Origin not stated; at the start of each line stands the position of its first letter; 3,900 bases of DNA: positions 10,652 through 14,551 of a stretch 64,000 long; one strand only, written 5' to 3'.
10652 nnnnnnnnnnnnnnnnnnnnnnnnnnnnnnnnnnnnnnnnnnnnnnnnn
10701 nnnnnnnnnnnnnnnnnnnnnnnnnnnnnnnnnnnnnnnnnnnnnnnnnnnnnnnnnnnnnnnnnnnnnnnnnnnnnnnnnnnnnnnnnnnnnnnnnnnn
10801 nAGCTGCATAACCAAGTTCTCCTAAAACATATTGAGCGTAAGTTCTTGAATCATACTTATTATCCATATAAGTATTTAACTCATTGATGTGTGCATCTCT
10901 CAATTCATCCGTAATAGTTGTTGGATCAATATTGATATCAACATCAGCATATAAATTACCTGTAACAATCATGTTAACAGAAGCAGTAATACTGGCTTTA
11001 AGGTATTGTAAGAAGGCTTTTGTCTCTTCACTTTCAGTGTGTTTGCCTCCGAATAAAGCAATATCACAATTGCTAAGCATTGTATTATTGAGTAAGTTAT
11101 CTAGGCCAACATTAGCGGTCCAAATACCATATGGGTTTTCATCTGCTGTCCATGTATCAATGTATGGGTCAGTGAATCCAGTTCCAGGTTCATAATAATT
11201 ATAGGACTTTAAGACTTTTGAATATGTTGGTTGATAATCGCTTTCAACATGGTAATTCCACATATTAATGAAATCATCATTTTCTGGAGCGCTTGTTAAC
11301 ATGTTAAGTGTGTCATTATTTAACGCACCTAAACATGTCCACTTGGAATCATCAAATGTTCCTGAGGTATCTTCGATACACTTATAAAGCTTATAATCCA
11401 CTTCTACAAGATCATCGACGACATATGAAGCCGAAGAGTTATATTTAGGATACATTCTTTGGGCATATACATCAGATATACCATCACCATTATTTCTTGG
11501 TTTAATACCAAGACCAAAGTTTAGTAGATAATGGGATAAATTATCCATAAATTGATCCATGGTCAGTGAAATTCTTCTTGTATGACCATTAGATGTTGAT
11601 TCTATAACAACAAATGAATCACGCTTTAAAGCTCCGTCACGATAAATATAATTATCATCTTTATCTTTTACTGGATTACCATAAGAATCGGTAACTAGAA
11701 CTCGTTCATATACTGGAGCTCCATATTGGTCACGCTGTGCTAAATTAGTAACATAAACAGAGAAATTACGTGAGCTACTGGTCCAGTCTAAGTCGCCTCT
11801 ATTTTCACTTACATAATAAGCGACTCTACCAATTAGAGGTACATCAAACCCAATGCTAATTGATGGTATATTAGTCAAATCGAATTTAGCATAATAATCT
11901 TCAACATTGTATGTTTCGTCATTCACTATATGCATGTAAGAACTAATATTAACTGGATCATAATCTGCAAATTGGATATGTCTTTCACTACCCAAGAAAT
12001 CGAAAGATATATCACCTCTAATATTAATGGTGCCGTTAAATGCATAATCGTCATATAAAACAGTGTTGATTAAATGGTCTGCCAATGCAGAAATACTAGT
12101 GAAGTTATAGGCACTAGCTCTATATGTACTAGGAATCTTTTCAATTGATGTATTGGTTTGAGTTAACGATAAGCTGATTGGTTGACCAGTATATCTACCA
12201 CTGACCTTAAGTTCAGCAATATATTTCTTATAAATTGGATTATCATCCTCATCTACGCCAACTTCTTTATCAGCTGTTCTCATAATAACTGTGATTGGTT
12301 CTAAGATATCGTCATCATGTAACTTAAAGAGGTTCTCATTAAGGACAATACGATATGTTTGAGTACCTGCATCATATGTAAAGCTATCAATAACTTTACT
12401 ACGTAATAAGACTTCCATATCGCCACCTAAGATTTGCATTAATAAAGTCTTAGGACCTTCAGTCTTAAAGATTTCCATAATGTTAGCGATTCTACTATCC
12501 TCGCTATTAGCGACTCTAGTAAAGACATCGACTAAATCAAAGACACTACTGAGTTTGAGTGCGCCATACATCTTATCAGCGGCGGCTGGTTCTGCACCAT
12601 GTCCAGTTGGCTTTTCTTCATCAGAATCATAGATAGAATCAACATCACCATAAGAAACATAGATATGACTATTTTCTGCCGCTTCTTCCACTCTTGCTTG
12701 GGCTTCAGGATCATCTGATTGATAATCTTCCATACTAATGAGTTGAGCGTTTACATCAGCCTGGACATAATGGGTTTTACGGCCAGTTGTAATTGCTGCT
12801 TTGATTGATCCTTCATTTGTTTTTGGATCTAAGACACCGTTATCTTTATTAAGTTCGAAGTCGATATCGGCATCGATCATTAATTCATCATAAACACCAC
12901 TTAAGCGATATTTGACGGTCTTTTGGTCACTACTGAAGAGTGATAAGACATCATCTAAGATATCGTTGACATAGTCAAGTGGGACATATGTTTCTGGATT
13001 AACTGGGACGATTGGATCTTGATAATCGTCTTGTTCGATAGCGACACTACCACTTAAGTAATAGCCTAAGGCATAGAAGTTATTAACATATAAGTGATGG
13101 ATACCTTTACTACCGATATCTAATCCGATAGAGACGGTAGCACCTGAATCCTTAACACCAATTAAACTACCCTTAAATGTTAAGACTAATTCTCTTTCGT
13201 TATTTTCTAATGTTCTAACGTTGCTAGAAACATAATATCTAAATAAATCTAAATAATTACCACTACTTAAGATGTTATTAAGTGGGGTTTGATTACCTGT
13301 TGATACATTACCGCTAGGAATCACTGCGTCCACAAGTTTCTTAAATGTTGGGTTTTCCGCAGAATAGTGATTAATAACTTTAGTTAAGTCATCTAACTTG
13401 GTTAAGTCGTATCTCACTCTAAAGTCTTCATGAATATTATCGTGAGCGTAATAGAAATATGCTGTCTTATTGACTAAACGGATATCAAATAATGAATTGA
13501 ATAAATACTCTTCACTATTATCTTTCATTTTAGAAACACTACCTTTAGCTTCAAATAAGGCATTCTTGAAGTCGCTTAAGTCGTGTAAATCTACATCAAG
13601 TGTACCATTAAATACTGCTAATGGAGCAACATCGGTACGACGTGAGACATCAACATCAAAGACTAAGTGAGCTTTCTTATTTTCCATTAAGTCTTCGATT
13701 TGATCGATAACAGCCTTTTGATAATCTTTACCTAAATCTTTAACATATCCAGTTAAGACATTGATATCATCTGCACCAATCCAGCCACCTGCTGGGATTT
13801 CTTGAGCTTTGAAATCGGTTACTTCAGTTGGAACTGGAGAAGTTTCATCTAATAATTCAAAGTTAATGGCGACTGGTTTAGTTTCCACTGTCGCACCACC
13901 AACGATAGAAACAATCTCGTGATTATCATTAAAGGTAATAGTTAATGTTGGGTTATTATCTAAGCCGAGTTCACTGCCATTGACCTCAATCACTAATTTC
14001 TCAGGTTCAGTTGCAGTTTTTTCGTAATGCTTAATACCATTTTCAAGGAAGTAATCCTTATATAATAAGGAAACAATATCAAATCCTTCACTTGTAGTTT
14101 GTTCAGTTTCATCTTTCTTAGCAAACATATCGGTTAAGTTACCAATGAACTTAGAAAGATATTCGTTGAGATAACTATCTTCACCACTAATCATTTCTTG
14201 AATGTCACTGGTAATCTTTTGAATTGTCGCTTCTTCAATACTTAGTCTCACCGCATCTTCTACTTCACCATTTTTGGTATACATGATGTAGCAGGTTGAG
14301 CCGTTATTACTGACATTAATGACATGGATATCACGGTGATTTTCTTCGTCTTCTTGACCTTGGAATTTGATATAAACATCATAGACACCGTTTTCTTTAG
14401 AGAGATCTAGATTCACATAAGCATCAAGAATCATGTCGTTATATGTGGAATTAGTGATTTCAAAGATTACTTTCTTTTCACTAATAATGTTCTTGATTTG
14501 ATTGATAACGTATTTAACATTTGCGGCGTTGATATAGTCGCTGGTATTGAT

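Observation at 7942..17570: Operon of a 2237-aa lipoprotein, a class-3-lipase lipoprotein and two membrane proteins, with a second copy of the lipase lipoprotein elsewhere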

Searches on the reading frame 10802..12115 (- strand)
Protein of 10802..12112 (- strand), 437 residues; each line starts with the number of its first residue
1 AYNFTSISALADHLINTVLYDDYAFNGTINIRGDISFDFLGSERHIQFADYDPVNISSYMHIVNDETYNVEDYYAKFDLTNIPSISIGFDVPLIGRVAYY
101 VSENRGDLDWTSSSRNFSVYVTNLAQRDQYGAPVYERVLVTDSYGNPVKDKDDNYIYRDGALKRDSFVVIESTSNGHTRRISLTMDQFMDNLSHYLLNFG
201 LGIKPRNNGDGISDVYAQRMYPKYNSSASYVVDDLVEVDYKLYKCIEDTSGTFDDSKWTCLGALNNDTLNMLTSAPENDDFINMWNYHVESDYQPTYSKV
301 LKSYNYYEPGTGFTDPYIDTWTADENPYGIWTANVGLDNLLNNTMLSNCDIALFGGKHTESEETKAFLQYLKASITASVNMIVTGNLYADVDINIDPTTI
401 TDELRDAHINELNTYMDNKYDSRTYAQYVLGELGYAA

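Call 82: search_protein_families(library=pfam, proteins=[window:10802-12112:-], max_evalue=1)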
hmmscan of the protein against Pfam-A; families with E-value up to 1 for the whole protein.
window:10802-12112:- (437 aa): 0 families

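Call 104: find_homologous_proteins(query=A5, max_evalue=0.01)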
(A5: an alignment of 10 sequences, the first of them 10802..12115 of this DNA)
Query A5 (10 sequences): 6847 candidates shared short words with the query, none scored E <= 0.01.
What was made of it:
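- Tried and rejected: With the C-terminal-domain alignment, nothing was returned, not even self hits (call 104).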

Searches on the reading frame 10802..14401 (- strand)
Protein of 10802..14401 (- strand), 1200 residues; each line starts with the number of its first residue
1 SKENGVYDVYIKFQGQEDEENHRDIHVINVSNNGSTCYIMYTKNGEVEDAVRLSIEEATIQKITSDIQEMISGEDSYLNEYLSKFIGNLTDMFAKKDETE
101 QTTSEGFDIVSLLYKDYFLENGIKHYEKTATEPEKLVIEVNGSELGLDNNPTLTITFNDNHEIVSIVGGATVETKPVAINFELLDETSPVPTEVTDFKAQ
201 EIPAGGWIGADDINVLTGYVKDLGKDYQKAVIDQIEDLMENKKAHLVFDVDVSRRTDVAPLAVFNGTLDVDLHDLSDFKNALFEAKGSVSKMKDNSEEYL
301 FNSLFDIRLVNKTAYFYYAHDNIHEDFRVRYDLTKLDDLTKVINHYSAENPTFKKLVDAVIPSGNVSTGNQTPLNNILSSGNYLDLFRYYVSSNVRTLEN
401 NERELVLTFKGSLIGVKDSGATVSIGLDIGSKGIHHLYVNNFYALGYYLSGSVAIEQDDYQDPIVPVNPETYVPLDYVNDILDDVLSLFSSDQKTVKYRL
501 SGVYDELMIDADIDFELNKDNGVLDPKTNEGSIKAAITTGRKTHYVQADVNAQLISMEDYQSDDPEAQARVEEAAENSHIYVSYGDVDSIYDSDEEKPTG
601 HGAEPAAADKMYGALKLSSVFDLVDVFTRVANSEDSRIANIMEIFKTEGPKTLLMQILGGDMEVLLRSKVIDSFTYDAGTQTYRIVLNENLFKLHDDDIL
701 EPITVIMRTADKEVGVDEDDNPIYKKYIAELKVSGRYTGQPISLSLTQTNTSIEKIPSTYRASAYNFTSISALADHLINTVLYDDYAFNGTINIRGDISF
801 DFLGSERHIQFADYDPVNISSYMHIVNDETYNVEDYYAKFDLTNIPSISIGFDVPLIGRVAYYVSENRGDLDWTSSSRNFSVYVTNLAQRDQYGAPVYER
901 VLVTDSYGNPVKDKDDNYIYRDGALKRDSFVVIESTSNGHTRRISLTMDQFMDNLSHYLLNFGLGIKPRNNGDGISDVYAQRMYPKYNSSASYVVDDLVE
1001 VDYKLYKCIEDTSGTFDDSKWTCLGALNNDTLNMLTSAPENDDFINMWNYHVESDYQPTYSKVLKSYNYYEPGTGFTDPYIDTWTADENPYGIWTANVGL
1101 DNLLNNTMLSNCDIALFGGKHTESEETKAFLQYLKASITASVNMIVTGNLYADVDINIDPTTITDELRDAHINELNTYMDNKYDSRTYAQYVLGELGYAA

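Call 45: search_solved_structures(query=A3, max_evalue=10, show_alignments=0)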
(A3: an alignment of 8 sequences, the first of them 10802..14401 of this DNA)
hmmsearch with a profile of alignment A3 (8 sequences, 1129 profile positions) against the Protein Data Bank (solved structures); distinct sequences matched with E-value up to 10: 4.
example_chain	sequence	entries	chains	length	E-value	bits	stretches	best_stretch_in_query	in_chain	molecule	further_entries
4by9_C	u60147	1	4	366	1.8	9.3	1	194-250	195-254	NOP5/NOP56 RELATED PROTEIN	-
2nnw_A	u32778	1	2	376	1.9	9.2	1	194-250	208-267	NOP5/NOP56 related protein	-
3nvk_A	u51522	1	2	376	1.9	9.2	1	194-250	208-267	NOP5/NOP56 related protein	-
3nmu_A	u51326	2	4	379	1.9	9.2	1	194-250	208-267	NOP5/NOP56 related protein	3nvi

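Call 59: predict_structure(alignment_id=A3)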
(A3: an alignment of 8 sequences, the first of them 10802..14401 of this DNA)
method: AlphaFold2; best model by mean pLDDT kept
length: 1200 residues; sequences in the alignment: 8
mean_pLDDT: 48.6   pTM: 0.34
mean pLDDT of the five models: 48.6, 47.7, 45.5, 44.8, 43.0
residues with pLDDT >= 90: 0; 70-90: 122; 50-70: 451; < 50: 627
segments of 3 or more residues with pLDDT < 50: 1-123, 138-150, 152-155, 160-262, 274-283, 307-320, 322-385, 413-419, 430-433, 446-448, 456-459, 461-467, 490-492, 633-638, 643-669, 722-728, 740-783, 801-808, 853-860, 867-875, 905-908, 968-1062, 1083-1087, 1143-1145, 1164-1166, 1174-1200
pLDDT, mean of each block of 10 residues (from residue 1): 25 30 36 34 37 29 30 24 21 24 22 30 58 54 40 52 38 28 26 25 23 27 35 37 41 37 49 41 56 52 50 42 37 36 41 35 29 34 48 58 61 48 64 57 54 49 48 62 62 58 64 67 58 74 72 62 61 65 69 65 67 57 56 49 44 42 47 56 60 53 62 55 49 56 40 24 27 34 61 72 46 75 68 71 74 46 51 57 75 74 53 65 69 69 62 63 56 28 28 26 30 33 36 32 34 36 58 55 51 66 56 71 60 73 57 76 51 46 31 25
secondary structure, 60 per line:
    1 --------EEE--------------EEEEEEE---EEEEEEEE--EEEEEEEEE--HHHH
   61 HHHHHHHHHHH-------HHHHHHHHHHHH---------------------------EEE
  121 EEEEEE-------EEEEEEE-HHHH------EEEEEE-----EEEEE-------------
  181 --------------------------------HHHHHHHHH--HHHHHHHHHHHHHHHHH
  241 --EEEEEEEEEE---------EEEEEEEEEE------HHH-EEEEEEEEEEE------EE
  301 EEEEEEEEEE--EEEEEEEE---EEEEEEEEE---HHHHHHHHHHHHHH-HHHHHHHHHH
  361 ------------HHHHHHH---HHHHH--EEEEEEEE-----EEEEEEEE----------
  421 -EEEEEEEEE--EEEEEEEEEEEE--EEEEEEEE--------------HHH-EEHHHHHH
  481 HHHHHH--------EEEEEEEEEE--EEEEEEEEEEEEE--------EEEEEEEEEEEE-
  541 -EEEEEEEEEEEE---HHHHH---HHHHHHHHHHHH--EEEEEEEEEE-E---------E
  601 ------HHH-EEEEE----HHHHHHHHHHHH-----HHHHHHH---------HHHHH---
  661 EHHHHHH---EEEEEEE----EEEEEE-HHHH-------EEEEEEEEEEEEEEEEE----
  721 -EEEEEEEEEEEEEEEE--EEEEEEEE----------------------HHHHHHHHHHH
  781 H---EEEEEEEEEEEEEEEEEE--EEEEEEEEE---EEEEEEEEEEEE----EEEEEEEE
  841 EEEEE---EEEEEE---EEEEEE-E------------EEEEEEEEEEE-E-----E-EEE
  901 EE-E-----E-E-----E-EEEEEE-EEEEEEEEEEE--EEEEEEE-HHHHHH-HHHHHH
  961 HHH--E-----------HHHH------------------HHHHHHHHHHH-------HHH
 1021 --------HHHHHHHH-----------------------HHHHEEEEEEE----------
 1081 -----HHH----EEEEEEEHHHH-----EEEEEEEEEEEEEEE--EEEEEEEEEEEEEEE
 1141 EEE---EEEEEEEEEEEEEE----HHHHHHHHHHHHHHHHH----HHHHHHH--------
elements in order (helices of 4 or more, strands of 3 or more residues): E9-11 E26-32 E36-43 E46-54 H57-71 H79-90 E118-126 E134-140 H142-145 E152-157 E163-167 H213-221 H224-240 E243-252 E262-271 E282-292 E299-310 E313-320 E324-332 H336-349 H351-360 H373-379 H383-387 E390-397 E403-410 E422-430 E433-444 E447-454 H475-486 E495-504 E507-519 E528-539 E542-553 H557-561 H565-576 E579-588 E611-615 H620-631 H637-643 H653-657 H662-667 E671-677 E682-687 H689-692 E700-716 E722-737 E740-747 H770-781 E785-802 E805-813 E817-828 E833-845 E849-854 E858-863 E878-888 E898-902 E920-925 E927-937 E940-946 H948-953 H955-963 H978-981 H1000-1010 H1029-1036 H1060-1063 E1064-1070 E1093-1099 H1100-1103 E1109-1123 E1126-1143 E1147-1160 H1165-1181 H1186-1192

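Call 62: fold_search(model_id=the predicted structure, library=pdb)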
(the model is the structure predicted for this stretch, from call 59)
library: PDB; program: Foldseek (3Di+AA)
matches with E <= 10: 586; with E <= 0.001: 0
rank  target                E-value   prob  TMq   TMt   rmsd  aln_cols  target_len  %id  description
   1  9a31_MODEL_1_A        4.5e-03  0.09  0.05  0.07  42.2      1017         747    7  Model of E. coli fhuA by in-cell photo-crosslinking MS and deep learning (released 2023-02-24)
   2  9g33_UQ               7.6e-03  0.13  0.08  0.10  42.2      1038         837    8  Stalled 90S - Utp23-Krr1-deltaC3 (released 2025-06-18)
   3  5fq6_B                1.4e-02  0.08  0.06  0.07  43.4      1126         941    7  Crystal structure of the SusCD complex BT2261-2264 from Bacteroides thetaiotaomicron (released 2016-12-21)
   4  5hxb_B                1.6e-02  0.07  0.06  0.06  37.1      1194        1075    7  Cereblon in complex with DDB1, CC-885, and GSPT1 (released 2016-06-29)
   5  8uws_C                1.9e-02  0.09  0.05  0.08  33.1       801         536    6  Cryo-EM structure of an Enterobacter GH43 Beta-Xylosidase: EcXyl43 (released 2024-05-15)
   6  8d7u_A                2.3e-02  0.04  0.05  0.05  36.4      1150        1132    7  Cereblon~DDB1 bound to CC-92480 with DDB1 in the linear conformation (released 2022-07-20)
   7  9ex3_A                3.2e-02  0.06  0.04  0.07  43.4       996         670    6  Ferric-mycobactin receptor (FemA) in complex with dihydroaeruginoic acid (released 2025-02-26)
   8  4azl_A                3.7e-02  0.13  0.06  0.14  38.7       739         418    6  In meso structure of alginate transporter, AlgE, from Pseudomoas aeruginosa, PAO1, crystal form 2. (released 2013-07-03)
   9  6fg9_A                3.7e-02  0.06  0.05  0.07  35.6      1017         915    7  Mouse SORCS2 ectodomain (sortilin related VPS10 domain containing receptor 2) (released 2018-08-01)
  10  8u17_B                3.9e-02  0.08  0.05  0.07  30.3       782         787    9  The ternary complex structure of DDB1-CRBN-SALL4(ZF1,2)-long bound to Pomalidomide (released 2023-12-27)
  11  4azl_B                4.1e-02  0.13  0.06  0.14  39.4       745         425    7  In meso structure of alginate transporter, AlgE, from Pseudomoas aeruginosa, PAO1, crystal form 2. (released 2013-07-03)
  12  1xkw                  4.3e-02  0.08  0.05  0.09  39.5       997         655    7  Pyochelin outer membrane receptor FptA from Pseudomonas aeruginosa (released 2005-10-04)
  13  2b5l_A                4.9e-02  0.06  0.06  0.06  41.1      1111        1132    8  Crystal Structure of DDB1 In Complex with Simian Virus 5 V Protein (released 2006-02-28)
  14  6h7v_B                5.1e-02  0.04  0.05  0.07  43.5       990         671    7  Crystal structure of BauA, the Ferric preacinetobactin receptor from Acinetobacter baumannii (released 2018-10-10)
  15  9ltr_B                5.1e-02  0.03  0.04  0.05  36.6      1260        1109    7  Cryo-EM structure of dimeric DDB1-DDA1-DET1-Ube2e2-COP1 complex (released 2026-01-28)
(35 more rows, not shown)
